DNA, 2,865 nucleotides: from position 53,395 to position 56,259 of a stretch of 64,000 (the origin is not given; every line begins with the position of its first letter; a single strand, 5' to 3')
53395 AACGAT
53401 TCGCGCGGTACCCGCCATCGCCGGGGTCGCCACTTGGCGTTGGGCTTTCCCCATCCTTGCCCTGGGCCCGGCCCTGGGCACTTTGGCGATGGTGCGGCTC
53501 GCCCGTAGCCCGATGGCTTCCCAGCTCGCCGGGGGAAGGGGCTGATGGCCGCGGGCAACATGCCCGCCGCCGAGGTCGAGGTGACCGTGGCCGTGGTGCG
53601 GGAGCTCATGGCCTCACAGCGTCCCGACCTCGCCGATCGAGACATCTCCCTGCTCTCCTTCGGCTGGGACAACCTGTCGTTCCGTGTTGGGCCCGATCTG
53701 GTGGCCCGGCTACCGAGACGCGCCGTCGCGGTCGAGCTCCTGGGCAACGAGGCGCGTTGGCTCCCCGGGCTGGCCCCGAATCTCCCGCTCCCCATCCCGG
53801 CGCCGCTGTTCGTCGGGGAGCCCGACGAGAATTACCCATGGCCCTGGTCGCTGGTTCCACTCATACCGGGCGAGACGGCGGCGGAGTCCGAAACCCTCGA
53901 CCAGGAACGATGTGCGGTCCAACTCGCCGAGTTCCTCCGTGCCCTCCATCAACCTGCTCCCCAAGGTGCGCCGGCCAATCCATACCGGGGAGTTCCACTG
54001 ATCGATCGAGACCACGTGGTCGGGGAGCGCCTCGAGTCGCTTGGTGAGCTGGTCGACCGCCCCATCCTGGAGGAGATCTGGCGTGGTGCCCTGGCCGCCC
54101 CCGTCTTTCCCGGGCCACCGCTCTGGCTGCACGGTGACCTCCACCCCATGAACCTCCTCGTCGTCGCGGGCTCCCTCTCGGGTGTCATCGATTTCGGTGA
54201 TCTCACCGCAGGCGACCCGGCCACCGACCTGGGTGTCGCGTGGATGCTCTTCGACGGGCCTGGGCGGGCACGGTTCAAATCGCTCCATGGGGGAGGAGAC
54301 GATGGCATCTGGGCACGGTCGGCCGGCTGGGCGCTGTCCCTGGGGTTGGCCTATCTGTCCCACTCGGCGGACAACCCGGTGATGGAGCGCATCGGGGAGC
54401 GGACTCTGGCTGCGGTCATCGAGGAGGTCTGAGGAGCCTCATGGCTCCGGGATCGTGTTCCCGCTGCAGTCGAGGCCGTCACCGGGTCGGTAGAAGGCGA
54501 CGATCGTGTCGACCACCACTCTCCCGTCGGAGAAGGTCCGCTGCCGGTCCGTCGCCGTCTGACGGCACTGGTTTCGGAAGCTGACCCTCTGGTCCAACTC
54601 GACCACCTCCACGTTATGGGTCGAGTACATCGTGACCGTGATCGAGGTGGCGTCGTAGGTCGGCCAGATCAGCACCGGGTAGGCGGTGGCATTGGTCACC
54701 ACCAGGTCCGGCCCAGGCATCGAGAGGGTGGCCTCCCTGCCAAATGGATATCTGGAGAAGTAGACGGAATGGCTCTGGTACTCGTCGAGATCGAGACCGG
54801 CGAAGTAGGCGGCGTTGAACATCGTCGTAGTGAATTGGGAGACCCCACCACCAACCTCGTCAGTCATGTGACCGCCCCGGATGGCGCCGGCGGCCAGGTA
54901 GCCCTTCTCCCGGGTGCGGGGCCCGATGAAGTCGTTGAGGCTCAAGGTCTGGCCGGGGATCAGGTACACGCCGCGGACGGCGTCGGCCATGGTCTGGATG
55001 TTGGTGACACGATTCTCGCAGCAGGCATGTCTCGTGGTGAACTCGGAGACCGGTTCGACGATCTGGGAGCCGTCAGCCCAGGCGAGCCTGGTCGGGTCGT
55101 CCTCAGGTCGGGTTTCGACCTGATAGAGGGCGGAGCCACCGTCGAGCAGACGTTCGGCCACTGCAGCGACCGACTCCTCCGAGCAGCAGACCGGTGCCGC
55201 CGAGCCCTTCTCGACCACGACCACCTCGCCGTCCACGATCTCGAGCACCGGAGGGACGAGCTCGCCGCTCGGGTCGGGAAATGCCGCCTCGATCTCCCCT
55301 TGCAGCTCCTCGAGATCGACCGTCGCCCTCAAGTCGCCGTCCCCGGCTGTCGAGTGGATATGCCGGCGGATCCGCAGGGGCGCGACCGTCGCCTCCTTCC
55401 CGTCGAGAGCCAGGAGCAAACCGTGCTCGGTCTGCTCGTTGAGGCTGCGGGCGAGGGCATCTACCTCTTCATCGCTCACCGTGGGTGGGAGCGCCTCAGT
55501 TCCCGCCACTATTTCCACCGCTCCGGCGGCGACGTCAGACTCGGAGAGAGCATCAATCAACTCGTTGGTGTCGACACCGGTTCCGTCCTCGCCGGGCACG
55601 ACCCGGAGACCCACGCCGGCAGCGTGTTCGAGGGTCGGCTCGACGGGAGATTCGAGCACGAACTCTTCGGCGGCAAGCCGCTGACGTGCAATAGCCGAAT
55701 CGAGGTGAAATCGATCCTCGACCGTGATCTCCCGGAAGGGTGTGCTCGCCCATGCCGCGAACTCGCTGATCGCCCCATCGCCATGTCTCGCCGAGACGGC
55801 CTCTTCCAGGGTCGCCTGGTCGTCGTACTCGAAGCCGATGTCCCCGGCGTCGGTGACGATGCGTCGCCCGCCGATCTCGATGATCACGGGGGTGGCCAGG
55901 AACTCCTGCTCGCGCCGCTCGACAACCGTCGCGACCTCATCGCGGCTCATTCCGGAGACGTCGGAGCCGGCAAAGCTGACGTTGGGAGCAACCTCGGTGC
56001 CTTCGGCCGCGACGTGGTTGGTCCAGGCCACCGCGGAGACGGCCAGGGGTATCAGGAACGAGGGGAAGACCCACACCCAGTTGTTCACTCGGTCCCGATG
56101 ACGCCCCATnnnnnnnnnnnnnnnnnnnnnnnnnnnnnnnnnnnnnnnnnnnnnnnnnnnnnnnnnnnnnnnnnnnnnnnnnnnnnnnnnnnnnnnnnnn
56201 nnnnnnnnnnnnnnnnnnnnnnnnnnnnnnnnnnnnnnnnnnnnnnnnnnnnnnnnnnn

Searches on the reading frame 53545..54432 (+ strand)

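Call 60: search_protein_families(library=pfam, proteins=[window:53545-54432:+], max_evalue=0.00001)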
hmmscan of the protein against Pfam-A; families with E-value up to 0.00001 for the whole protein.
window:53545-54432:+ (295 aa): 1 family
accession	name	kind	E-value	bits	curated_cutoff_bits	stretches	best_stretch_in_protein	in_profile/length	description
PF01636.29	APH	-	4.4e-38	131.8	23.2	1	34-258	2-235/239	Phosphotransferase enzyme family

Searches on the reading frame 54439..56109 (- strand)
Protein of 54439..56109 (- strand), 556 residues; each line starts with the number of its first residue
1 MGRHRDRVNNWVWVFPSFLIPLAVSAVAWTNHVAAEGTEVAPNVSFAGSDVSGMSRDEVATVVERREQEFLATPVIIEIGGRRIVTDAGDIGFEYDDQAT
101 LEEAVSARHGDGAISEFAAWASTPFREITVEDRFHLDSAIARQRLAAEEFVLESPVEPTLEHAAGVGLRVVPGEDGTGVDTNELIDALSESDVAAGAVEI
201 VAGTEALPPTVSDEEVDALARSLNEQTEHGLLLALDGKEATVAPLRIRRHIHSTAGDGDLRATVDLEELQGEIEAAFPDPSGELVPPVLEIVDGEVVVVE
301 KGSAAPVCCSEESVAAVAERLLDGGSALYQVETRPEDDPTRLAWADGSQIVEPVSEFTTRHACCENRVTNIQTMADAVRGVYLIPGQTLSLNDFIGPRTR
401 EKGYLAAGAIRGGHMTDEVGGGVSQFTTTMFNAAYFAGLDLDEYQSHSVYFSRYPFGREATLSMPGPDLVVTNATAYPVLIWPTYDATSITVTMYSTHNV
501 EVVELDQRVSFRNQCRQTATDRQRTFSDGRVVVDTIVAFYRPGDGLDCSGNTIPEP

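Call 60: search_protein_families(library=pfam, proteins=[window:54439-56109:-], max_evalue=0.00001)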
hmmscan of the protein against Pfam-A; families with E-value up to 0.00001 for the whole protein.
window:54439-56109:- (556 aa): 1 family
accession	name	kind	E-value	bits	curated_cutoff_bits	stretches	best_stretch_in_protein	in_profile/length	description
PF04294.18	VanW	-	1.9e-38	131.3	27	1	366-495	1-130/130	VanW like protein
